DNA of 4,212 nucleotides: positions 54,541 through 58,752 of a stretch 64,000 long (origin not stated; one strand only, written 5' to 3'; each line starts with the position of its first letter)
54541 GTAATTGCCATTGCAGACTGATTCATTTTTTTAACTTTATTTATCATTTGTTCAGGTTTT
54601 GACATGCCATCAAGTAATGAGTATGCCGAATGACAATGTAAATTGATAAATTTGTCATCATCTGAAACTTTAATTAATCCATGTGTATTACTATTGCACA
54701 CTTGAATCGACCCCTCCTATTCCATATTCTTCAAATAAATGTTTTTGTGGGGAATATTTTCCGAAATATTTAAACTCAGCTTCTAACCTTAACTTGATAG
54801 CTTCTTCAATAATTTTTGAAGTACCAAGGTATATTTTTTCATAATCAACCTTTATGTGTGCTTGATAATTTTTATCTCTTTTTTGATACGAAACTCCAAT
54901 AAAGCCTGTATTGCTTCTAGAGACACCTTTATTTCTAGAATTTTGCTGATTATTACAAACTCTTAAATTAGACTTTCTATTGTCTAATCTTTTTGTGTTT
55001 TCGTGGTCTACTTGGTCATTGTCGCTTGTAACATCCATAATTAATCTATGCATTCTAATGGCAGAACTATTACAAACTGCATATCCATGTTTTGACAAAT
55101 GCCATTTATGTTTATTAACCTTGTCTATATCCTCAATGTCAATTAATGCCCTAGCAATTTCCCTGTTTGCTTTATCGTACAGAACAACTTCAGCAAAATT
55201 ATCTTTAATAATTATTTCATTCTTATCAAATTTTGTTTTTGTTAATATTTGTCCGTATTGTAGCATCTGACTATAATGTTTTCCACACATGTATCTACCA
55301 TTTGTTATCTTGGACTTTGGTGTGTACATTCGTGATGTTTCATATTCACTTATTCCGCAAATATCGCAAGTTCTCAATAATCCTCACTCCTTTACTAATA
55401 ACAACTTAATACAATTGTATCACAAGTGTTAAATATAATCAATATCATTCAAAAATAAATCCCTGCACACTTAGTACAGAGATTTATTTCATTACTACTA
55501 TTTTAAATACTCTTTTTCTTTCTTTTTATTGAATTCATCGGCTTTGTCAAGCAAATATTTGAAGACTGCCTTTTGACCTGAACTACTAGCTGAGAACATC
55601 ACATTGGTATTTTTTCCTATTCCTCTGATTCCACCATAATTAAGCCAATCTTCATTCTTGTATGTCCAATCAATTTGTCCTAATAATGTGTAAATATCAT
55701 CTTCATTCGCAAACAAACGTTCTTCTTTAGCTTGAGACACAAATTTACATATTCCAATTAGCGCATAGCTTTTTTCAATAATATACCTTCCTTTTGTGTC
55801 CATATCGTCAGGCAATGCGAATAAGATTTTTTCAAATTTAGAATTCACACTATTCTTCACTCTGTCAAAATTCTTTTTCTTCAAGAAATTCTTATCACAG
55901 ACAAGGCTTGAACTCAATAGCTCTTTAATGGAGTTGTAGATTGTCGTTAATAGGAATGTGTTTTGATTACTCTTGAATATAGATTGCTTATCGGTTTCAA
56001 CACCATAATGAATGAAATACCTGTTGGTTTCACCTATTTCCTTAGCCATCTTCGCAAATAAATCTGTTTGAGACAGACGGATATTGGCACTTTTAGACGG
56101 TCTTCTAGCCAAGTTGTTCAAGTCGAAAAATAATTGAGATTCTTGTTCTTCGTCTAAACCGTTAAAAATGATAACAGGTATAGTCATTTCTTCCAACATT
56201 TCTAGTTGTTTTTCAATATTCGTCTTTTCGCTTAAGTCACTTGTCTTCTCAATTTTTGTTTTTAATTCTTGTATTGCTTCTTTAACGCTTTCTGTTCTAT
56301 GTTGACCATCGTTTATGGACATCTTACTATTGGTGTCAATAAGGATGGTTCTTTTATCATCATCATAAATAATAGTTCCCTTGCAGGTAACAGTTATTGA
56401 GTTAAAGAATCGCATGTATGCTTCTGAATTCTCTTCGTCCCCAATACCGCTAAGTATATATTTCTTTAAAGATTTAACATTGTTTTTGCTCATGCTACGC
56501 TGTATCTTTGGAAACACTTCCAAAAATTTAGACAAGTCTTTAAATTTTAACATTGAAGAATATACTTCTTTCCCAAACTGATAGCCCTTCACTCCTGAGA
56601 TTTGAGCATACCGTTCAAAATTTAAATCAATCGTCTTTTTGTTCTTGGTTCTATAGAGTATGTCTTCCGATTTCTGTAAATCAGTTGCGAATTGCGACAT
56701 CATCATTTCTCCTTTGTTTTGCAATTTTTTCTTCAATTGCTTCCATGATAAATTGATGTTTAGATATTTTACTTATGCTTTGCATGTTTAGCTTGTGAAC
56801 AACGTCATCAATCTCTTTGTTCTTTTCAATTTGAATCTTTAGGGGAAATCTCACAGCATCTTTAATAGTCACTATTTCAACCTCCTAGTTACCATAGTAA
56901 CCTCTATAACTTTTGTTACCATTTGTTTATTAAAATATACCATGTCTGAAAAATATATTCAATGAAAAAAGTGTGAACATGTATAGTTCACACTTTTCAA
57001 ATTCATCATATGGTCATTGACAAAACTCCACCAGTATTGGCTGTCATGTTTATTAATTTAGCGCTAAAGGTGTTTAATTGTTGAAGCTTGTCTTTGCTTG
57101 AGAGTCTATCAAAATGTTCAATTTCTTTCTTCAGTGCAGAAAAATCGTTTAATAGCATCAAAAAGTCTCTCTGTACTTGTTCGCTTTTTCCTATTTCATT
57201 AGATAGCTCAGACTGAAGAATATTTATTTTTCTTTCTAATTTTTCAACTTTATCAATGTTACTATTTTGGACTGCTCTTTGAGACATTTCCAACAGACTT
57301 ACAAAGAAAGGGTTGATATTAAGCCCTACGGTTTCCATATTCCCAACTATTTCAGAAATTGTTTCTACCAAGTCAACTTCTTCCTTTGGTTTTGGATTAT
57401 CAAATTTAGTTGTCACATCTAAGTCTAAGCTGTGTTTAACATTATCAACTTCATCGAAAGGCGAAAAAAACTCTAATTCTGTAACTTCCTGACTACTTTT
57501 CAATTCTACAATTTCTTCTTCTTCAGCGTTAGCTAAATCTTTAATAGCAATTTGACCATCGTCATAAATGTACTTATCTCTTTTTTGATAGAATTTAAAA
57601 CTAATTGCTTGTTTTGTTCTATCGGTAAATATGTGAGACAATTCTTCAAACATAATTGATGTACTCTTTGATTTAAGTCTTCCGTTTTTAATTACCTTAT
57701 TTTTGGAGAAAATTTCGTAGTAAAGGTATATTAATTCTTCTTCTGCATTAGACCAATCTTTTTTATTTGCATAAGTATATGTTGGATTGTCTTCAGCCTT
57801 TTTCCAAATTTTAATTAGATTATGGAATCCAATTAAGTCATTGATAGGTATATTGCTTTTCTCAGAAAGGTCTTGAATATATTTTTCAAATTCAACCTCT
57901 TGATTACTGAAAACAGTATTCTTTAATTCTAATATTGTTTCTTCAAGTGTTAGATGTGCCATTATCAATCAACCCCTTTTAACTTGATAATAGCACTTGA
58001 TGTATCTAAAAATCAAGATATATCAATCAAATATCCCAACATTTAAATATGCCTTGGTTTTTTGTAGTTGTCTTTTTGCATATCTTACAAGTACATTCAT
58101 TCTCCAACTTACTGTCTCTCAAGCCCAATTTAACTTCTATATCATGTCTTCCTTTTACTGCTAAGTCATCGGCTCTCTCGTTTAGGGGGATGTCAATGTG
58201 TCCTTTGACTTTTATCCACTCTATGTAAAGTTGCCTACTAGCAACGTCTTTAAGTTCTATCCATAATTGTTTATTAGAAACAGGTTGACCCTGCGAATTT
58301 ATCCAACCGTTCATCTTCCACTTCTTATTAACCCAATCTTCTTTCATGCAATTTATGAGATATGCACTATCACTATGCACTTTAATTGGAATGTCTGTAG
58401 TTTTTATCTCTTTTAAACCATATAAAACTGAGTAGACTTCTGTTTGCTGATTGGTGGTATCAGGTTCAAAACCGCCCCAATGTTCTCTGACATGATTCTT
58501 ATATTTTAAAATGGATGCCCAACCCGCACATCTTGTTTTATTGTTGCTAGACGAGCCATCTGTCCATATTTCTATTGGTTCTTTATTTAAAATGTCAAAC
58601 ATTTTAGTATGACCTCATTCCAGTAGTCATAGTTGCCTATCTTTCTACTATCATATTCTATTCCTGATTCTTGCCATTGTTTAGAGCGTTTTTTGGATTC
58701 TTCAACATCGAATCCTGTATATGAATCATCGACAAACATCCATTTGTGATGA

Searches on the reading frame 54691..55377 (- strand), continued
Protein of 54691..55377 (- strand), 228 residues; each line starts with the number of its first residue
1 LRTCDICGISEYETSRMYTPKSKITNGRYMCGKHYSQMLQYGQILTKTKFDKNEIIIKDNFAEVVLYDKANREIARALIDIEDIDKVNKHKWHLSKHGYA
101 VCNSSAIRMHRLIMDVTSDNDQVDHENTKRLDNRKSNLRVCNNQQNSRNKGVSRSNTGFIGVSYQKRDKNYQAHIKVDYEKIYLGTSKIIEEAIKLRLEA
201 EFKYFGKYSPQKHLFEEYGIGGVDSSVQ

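Call 83: find_homologous_proteins(query=window:54691-55377:-, max_evalue=1e-10)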
Query window:54691-55377:- (228 aa): 325 proteins with E <= 1e-10 among 758 candidates; the best 120 are listed.
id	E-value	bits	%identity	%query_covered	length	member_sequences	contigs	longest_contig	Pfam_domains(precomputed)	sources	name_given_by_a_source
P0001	5.8e-137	472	100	93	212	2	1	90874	-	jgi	jgi:hypothetical protein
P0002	3.1e-59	218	55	75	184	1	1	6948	PF13392.13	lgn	-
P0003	3.2e-57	212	57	75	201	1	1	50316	PF13392.13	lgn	-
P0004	4.9e-52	195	52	82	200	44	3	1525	PF13392.13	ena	-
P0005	5.5e-52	195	47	96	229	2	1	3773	PF13392.13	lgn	-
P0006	5.5e-51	191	48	93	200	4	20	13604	PF13392.13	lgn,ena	-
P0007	3.2e-50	189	42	96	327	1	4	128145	-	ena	-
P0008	4.5e-50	188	52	78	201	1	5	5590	PF13392.13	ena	-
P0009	2.2e-49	186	43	96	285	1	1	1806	-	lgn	-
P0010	1.3e-47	180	45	91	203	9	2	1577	PF13392.13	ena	-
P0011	1.4e-47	180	42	96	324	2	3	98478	PF13392.13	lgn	-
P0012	2.1e-47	180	50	78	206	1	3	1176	PF13392.13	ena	-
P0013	2.4e-47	179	43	92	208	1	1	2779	PF13392.13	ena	-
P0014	3.4e-47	179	45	91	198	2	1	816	PF00847.27,PF13392.13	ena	-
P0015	1.2e-46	177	50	78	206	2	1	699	PF13392.13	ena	-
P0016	1.3e-46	177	45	92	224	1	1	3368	PF13392.13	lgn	-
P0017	1.9e-46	176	43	95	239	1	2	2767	PF13392.13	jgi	jgi:hypothetical protein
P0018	2.7e-46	176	43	95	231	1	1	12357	PF13392.13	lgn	-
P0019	3.2e-46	176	51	78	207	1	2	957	PF13392.13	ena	-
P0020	8.9e-46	174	51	78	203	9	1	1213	PF13392.13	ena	-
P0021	1.0e-45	174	50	78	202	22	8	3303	PF13392.13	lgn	-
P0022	2.7e-45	173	46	83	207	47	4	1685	PF00847.27,PF13392.13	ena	-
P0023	3.7e-45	172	44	91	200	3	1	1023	PF13392.13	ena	-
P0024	6.3e-45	172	46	93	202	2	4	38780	PF00847.27,PF13392.13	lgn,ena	-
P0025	6.7e-45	171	46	91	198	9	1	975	PF13392.13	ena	-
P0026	1.5e-44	170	42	96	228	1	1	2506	PF13392.13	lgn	-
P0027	2.4e-44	170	51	78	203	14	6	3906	PF00847.27,PF13392.13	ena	-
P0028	3.4e-44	169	57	70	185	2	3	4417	PF13392.13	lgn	-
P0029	6.3e-44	168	43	96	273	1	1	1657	PF13392.13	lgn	-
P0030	6.3e-44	168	47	84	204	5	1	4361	PF00847.27,PF13392.13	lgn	-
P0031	8.4e-44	168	45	91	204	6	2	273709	PF00847.27,PF13392.13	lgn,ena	-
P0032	1.0e-43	168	43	93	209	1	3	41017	PF00847.27,PF13392.13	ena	-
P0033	1.3e-43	167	50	79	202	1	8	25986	PF13392.13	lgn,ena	-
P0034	1.3e-43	167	53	78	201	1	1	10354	PF13392.13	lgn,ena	-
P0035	2.0e-43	167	46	79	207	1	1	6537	PF13392.13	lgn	-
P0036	3.0e-43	166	48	83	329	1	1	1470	PF13392.13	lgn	-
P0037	5.8e-43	165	48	80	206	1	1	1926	PF13392.13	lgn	-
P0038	5.9e-43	165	48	79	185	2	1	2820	PF13392.13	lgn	-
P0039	6.8e-43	165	43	93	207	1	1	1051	PF00847.27,PF13392.13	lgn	-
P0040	1.2e-42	164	47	80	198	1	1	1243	PF00847.27,PF13392.13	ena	-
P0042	1.5e-42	164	44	91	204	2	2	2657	PF13392.13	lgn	-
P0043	2.0e-42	163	42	91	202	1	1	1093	PF13392.13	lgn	-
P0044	2.7e-42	163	43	96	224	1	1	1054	PF13392.13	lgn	-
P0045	3.9e-42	162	41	96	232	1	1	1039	PF13392.13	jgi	jgi:hypothetical protein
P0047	6.2e-42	162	46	91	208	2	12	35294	PF00847.27,PF13392.13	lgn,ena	-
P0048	7.1e-42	162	41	96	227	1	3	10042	PF13392.13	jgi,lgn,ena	jgi:hypothetical protein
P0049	8.2e-42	161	49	83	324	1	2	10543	PF00847.27,PF13392.13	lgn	-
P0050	9.0e-42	161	48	80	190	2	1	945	PF00847.27,PF13392.13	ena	-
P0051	1.0e-41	161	47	79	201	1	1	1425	PF13392.13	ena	-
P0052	1.0e-41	161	48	80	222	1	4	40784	PF13392.13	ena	-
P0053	2.0e-41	160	43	91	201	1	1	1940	PF13392.13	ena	-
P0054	2.7e-41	160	48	91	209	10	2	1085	PF13392.13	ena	-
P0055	3.6e-41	159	44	91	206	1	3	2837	PF00847.27,PF13392.13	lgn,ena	-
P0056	3.8e-41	159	48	79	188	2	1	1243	PF00847.27,PF13392.13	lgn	-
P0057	4.4e-41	159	42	92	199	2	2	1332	PF13392.13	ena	-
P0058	5.2e-41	159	44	87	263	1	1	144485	PF13392.13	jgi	jgi:hypothetical protein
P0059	5.8e-41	159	43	95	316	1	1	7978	PF13392.13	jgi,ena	-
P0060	1.2e-40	158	44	93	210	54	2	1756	PF13392.13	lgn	-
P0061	1.2e-40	158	45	90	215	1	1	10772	PF13392.13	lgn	-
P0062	1.4e-40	157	49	73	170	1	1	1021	PF13392.13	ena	-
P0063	1.7e-40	157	43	79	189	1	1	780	PF13392.13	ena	-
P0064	1.8e-40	157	50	76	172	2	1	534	PF00847.27,PF13392.13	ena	-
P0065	1.9e-40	157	39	96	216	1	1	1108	PF13392.13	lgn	-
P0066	2.0e-40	157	44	91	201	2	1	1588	PF00847.27,PF13392.13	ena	-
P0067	2.6e-40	156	41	84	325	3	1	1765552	PF13392.13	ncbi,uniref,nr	ncbi:HNH endonuclease [Paenibacillus sp. XY044]|uniref:HNH endonuclease n=1 Tax=Paenibacillus sp. XY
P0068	4.2e-40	156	48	79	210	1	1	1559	PF00847.27,PF13392.13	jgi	jgi:hypothetical protein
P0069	4.6e-40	156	40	96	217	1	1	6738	PF13392.13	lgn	-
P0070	5.1e-40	155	44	81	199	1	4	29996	PF00847.27,PF13392.13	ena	-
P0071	6.2e-40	155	45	80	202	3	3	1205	PF13392.13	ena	-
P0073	1.4e-39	154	47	81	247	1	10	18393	PF13392.13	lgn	-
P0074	1.6e-39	154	46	79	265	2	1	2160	PF00847.27,PF13392.13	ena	-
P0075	1.6e-39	154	46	82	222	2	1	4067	PF13392.13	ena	-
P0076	1.7e-39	154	46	78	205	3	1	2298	PF00847.27,PF13392.13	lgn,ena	-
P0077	2.6e-39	153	42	91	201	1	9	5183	PF13392.13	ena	-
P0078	2.6e-39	153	41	94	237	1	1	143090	PF13392.13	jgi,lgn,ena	-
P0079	2.8e-39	153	45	93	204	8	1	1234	PF13392.13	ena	-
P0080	3.0e-39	153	50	78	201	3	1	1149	PF00847.27,PF13392.13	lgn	-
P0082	3.7e-39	153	45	91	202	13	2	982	PF13392.13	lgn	-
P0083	5.7e-39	152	46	80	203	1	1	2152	PF13392.13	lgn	-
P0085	8.0e-39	152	40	91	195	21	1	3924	PF00847.27,PF13392.13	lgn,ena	-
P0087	1.8e-38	150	42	93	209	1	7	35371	PF00847.27,PF13392.13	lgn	-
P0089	2.0e-38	150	45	79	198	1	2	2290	PF13392.13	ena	-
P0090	2.2e-38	150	43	93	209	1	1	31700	PF00847.27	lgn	-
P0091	2.3e-38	150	47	80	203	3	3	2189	PF13392.13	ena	-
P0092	2.4e-38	150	50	70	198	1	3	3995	PF13392.13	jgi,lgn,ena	-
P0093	2.4e-38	150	41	91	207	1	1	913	PF13392.13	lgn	-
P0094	2.5e-38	150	46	80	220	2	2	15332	PF13392.13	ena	-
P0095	3.5e-38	149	43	80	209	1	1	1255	PF13392.13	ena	-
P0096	4.2e-38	149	45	82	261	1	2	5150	PF13392.13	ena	-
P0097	4.3e-38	149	46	75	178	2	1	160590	PF13392.13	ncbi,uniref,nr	ncbi:HNH endonuclease [Bacillus phage vB_BcoS-136]|uniref:Putative NHN endonuclease n=1 Tax=Bacillus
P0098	4.8e-38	149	43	95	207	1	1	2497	PF13392.13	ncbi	-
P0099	5.1e-38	149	42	91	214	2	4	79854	PF13392.13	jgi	jgi:hypothetical protein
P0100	6.2e-38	149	47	80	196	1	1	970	PF00847.27,PF13392.13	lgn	-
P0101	9.0e-38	148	41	85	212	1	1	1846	PF00847.27,PF13392.13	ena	-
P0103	1.2e-37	148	48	78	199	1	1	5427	PF13392.13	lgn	-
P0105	1.2e-37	148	42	93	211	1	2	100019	PF13392.13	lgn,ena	-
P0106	1.2e-37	148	42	93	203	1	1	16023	PF13392.13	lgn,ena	-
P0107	1.5e-37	147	43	80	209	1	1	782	PF13392.13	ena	-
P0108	1.7e-37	147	42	90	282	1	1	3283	PF13392.13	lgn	-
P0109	1.9e-37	147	43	80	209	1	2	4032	PF13392.13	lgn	-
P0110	2.1e-37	147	41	91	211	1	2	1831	PF00847.27,PF13392.13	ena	-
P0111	2.3e-37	147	42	91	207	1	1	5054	PF13392.13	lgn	-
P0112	2.5e-37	147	41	84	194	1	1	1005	PF13392.13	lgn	-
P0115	2.9e-37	146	38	96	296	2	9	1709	PF00847.27,PF13392.13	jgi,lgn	jgi:hypothetical protein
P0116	3.1e-37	146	40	96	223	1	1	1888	PF13392.13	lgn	-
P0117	3.6e-37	146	41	93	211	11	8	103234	PF13392.13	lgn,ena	-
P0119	9.4e-37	145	43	93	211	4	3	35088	PF13392.13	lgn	-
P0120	1.1e-36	145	42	92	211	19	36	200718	PF13392.13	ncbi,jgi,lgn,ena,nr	jgi:hypothetical protein|nr:MAG TPA: homing endonuclease [Caudoviricetes sp.]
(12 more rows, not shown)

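Call 84: find_encoding_contigs(protein=P0003, flank=6000, max_places=2)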
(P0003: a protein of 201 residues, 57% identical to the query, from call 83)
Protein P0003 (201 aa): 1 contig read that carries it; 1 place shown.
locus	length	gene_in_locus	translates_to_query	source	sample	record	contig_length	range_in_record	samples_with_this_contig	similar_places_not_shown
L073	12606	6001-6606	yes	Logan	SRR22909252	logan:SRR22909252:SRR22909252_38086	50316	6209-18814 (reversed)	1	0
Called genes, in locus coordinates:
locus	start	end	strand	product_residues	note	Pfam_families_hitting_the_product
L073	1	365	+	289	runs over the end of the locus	PF09414:RNA_ligase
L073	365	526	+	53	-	-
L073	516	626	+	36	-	-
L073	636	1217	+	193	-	PF00265:TK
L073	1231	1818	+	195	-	-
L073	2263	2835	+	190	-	PF00149:Metallophos, PF12850:Metallophos_2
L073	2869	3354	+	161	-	-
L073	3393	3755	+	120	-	PF10686:YAcAr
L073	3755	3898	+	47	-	-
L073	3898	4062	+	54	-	-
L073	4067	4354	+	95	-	PF24043:DUF7352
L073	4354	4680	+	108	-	-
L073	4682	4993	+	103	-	-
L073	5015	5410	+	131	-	-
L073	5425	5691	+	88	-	-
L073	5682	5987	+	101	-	-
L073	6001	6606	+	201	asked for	PF13392:HNH_3 (faint)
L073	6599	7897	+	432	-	PF02811:PHP, PF07733:DNA_pol3_alpha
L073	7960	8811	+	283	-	PF14528:LAGLIDADG_3 (faint)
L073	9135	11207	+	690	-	PF07733:DNA_pol3_alpha, PF17657:DNA_pol3_finger, PF14579:HHH_6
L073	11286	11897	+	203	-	PF05866:RusA (weak)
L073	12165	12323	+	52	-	-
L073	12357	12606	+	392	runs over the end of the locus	PF14072:DndB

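Call 85: find_encoding_contigs(protein=P0002, flank=6000, max_places=2)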
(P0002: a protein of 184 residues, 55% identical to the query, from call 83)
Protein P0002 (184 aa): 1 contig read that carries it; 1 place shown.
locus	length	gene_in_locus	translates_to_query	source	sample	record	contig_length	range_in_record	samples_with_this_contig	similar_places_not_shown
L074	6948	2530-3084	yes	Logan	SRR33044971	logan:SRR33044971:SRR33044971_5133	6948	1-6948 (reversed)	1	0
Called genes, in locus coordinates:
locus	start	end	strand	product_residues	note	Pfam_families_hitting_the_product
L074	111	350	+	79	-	-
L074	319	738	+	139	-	-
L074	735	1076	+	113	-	PF26835:Phage_T4_Y04K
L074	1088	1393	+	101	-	-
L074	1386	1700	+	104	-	-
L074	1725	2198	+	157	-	-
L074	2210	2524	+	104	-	-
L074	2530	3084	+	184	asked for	PF13392:HNH_3 (weak)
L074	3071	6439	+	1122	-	PF02811:PHP, PF07733:DNA_pol3_alpha, PF17657:DNA_pol3_finger, PF14579:HHH_6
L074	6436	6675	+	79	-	-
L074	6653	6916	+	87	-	-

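Call 86: find_encoding_contigs(protein=P0001, flank=3000, max_places=2)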
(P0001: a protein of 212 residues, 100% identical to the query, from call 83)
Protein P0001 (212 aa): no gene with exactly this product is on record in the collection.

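Call 87: find_encoding_contigs(protein=P0005, flank=5000, max_places=1)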
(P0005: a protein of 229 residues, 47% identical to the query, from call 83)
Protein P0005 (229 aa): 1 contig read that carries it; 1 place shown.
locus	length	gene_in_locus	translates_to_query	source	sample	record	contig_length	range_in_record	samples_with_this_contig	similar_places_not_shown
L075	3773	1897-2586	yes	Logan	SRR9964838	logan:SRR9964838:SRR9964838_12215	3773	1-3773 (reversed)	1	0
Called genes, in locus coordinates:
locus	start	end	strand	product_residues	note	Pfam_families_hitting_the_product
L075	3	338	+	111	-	?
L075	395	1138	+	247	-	-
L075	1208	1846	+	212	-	PF00574:CLP_protease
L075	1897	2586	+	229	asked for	PF13392:HNH_3 (weak)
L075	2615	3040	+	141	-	PF02075:RuvC (weak)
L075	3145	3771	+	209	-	?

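Call 88: find_encoding_contigs(protein=P0006, flank=5000, max_places=1)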
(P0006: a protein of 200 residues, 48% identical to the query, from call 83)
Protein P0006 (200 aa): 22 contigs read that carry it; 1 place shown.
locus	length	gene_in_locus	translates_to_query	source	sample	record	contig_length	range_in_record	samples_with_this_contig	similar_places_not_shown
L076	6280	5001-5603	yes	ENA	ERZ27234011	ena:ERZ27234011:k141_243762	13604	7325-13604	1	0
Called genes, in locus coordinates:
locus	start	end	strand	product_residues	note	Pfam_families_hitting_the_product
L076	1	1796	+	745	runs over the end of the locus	-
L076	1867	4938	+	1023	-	-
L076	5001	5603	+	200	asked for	PF13392:HNH_3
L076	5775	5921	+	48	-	-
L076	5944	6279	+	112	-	?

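Call 89: find_encoding_contigs(protein=P0007, flank=5000, max_places=1)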
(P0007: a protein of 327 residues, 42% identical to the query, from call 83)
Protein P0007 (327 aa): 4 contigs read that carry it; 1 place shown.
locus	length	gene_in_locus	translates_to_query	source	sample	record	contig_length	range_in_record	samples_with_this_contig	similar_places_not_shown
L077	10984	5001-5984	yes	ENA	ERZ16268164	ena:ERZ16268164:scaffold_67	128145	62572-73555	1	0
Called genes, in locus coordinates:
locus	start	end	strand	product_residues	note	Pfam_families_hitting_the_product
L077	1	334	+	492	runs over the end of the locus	PF06745:ATPase (faint), PF03796:DnaB_C (faint)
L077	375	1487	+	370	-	-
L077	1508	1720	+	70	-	-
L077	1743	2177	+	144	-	-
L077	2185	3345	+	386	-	PF12705:PDDEXK_1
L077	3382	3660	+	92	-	-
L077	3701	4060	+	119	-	-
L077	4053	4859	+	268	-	PF10127:RlaP (weak)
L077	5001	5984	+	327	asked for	-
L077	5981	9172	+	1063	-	PF02811:PHP, PF07733:DNA_pol3_alpha, PF17657:DNA_pol3_finger, PF14579:HHH_6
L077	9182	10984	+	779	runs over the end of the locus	PF14520:HHH_5 (faint), PF14490:HHH_RecD2, PF13245:AAA_19, PF13604:AAA_30, PF01443:Viral_helicase1 (faint), PF18335:SH3_13 (weak), PF13538:UvrD_C_2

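Call 90: find_encoding_contigs(protein=P0008, flank=5000, max_places=1)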
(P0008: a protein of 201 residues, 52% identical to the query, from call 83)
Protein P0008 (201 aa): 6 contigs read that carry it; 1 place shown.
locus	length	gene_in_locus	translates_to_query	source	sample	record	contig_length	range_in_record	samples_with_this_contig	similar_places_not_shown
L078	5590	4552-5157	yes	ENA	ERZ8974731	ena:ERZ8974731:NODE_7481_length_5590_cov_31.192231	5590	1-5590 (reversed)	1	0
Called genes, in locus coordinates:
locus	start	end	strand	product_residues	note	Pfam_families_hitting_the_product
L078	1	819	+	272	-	?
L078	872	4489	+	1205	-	-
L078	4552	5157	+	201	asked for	PF13392:HNH_3 (weak)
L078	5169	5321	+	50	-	-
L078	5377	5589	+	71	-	?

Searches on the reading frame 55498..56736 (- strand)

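Call 21: search_protein_families(library=phrogs, proteins=[window:55498-56736:-], max_evalue=0.001)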
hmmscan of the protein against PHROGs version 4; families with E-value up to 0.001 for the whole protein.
window:55498-56736:- (412 aa): 2 families
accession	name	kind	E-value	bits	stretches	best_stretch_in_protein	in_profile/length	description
phrog_1033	-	DNA, RNA and nucleotide metabolism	6.6e-07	30.4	1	72-208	41-130/334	ParB-like partition protein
phrog_5732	-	unknown function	8.4e-06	25.9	1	83-367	164-413/441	-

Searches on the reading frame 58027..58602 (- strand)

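Call 63: search_protein_families(library=phrogs, proteins=[window:58027-58602:-], max_evalue=0.00001)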
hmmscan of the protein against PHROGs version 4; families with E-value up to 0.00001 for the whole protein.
window:58027-58602:- (191 aa): 2 families
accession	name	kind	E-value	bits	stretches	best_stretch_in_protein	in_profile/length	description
phrog_531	-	DNA, RNA and nucleotide metabolism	1.6e-45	156.6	1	10-163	76-235/285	Rnase H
phrog_3265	-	DNA, RNA and nucleotide metabolism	2.8e-15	57.2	1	38-152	75-192/496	ribonuclease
